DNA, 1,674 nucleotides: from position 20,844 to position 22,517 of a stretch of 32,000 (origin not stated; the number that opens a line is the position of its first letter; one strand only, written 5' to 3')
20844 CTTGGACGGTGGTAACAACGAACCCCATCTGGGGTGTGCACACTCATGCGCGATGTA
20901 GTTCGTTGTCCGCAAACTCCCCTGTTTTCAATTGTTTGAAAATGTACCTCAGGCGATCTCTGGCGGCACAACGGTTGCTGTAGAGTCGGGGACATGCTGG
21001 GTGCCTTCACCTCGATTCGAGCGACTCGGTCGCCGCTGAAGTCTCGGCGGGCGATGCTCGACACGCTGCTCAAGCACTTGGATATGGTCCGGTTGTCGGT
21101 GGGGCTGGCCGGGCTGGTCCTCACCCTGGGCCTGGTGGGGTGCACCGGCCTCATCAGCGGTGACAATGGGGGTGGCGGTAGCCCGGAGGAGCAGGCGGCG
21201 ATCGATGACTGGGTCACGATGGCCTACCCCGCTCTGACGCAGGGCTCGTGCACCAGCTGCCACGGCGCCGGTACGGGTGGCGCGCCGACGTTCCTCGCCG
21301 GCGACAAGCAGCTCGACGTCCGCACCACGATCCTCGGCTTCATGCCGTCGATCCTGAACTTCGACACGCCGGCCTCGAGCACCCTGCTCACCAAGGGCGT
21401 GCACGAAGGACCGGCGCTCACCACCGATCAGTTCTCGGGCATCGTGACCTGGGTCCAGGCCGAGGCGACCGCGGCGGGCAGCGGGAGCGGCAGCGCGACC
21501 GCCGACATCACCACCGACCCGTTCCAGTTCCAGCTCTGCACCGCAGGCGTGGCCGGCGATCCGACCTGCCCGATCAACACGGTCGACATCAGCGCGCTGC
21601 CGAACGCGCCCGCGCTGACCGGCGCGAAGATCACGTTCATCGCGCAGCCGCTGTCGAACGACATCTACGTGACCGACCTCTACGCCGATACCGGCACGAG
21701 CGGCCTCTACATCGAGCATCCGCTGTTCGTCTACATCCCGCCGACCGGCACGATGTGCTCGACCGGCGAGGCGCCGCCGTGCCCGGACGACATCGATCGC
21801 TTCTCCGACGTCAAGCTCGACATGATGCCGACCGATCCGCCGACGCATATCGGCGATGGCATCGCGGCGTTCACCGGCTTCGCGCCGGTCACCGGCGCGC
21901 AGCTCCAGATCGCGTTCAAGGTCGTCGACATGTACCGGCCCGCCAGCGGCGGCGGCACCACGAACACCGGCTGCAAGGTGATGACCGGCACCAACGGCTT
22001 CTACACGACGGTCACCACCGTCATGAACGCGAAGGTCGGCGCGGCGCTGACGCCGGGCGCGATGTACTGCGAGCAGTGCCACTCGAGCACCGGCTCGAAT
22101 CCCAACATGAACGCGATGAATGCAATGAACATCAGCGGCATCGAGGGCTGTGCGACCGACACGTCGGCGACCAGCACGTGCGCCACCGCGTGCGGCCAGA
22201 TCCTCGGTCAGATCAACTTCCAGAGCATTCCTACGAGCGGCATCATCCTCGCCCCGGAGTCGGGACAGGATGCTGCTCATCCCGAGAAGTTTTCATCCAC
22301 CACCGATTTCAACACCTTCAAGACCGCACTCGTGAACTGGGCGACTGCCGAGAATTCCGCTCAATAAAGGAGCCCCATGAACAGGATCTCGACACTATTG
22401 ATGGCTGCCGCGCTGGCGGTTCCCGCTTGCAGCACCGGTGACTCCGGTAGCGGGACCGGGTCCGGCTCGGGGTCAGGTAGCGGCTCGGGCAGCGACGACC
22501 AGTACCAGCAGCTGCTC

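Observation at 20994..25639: Four-gene exported module: two CxxCH lipoproteins, a Cys-rich lipoprotein and a Tat-exported partner (split Planctomycete-type DUF system)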

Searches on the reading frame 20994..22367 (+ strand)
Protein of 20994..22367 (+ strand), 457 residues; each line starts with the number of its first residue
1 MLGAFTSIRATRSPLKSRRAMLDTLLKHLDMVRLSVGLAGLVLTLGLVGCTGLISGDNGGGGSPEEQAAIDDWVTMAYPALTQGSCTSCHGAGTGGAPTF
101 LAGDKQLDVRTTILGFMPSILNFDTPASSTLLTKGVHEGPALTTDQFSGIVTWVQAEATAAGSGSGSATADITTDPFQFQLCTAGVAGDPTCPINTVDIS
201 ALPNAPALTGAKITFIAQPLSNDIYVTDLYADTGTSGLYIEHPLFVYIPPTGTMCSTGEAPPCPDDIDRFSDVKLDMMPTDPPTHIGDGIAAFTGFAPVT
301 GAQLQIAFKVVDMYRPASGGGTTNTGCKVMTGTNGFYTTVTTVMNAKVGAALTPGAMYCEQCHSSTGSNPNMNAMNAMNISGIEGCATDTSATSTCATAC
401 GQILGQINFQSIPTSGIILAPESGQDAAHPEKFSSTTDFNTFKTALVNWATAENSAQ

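Call 3: search_protein_families(library=pfam, proteins=[window:20994-22367:+], max_evalue=1)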
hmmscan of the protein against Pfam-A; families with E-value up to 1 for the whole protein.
window:20994-22367:+ (457 aa): 5 families
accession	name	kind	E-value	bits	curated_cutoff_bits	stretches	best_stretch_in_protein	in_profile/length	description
PF13442.11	Cytochrome_CBB3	-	0.00032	21.4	27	1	81-103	9-29/68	Cytochrome C oxidase, cbb3-type, subunit III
PF09699.15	Paired_CXXCH_1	-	0.00063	19.8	20.6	0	81-101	4-24/41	Doubled CXXCH motif (Paired_CXXCH_1)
PF22113.1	Mtrc-MtrF_II-IV_dom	-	0.011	15.7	30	1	342-398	106-161/176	Outer membrane cytochrome MtrC/MtrF-like, domains II/IV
PF05495.17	zf-CHY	-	0.29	12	31.3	1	357-402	19-63/68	CHY zinc finger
PF18509.6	MCR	-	0.79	9.8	30.4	0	83-90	17-24/30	Magnetochrome domain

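Call 4: search_protein_families(library=ncbifam, proteins=[window:20994-22367:+], max_evalue=1)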
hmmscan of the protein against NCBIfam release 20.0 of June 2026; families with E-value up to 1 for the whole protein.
window:20994-22367:+ (457 aa): 1 family
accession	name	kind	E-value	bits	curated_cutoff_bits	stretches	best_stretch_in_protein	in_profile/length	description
TIGR01905.1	paired_CXXCH_1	subfamily_domain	0.0002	21.2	25.2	1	81-104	4-27/41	doubled CXXCH domain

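Call 48: search_protein_families(library=pfam, alignment_id=A6, max_evalue=0.1)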
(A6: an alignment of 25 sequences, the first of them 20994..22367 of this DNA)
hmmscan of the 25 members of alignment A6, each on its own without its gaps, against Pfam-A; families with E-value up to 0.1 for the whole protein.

A. member 1, window:20994-22367:+ (457 aa): 3 families
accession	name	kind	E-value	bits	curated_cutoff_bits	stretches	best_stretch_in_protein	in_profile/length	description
PF13442.11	Cytochrome_CBB3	-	0.00032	21.4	27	0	81-103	9-29/68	Cytochrome C oxidase, cbb3-type, subunit III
PF09699.15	Paired_CXXCH_1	-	0.00063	19.8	20.6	0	81-101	4-24/41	Doubled CXXCH motif (Paired_CXXCH_1)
PF22113.1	Mtrc-MtrF_II-IV_dom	-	0.011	15.7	30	0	342-398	106-161/176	Outer membrane cytochrome MtrC/MtrF-like, domains II/IV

B. families by the number of members that match (of 25 scanned): 13 families
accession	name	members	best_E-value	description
PF13442.11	Cytochrome_CBB3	22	3.6e-06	Cytochrome C oxidase, cbb3-type, subunit III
PF22113.1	Mtrc-MtrF_II-IV_dom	19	0.00079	Outer membrane cytochrome MtrC/MtrF-like, domains II/IV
PF14522.11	Cytochrome_C7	15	0.00061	Cytochrome c7 and related cytochrome c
PF09699.15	Paired_CXXCH_1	11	0.00059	Doubled CXXCH motif (Paired_CXXCH_1)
PF00034.26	Cytochrom_C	9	0.00015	Cytochrome c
PF14376.11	Haem_bd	4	0.00023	Haem-binding domain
PF14537.11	Cytochrom_c3_2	4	0.0034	Cytochrome c3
PF09086.16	DUF1924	4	0.025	Domain of unknown function (DUF1924)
PF04360.17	Serglycin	1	0.004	Serglycin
PF22297.1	PccH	1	0.026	PccH Cytochrome c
PF07627.16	PSCyt3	1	0.034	Protein of unknown function (DUF1588)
PF03150.19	CCP_MauG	1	0.043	Di-haem cytochrome c peroxidase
PF01322.25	Cytochrom_C_2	1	0.09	Cytochrome C'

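Call 73: search_solved_structures(query=A6, max_evalue=1, show_alignments=2)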
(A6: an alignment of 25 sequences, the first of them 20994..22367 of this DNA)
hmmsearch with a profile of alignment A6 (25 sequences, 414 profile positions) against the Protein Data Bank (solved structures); distinct sequences matched with E-value up to 1: 3.
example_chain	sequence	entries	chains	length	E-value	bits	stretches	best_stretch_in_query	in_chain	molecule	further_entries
4eid_A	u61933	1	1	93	0.17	14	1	76-149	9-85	Cytochrome c6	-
3dr0_A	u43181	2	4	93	0.26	13.4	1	76-149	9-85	Cytochrome c6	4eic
6ixq_B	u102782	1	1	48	0.85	11.7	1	193-223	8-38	Kinesin-related protein SMY1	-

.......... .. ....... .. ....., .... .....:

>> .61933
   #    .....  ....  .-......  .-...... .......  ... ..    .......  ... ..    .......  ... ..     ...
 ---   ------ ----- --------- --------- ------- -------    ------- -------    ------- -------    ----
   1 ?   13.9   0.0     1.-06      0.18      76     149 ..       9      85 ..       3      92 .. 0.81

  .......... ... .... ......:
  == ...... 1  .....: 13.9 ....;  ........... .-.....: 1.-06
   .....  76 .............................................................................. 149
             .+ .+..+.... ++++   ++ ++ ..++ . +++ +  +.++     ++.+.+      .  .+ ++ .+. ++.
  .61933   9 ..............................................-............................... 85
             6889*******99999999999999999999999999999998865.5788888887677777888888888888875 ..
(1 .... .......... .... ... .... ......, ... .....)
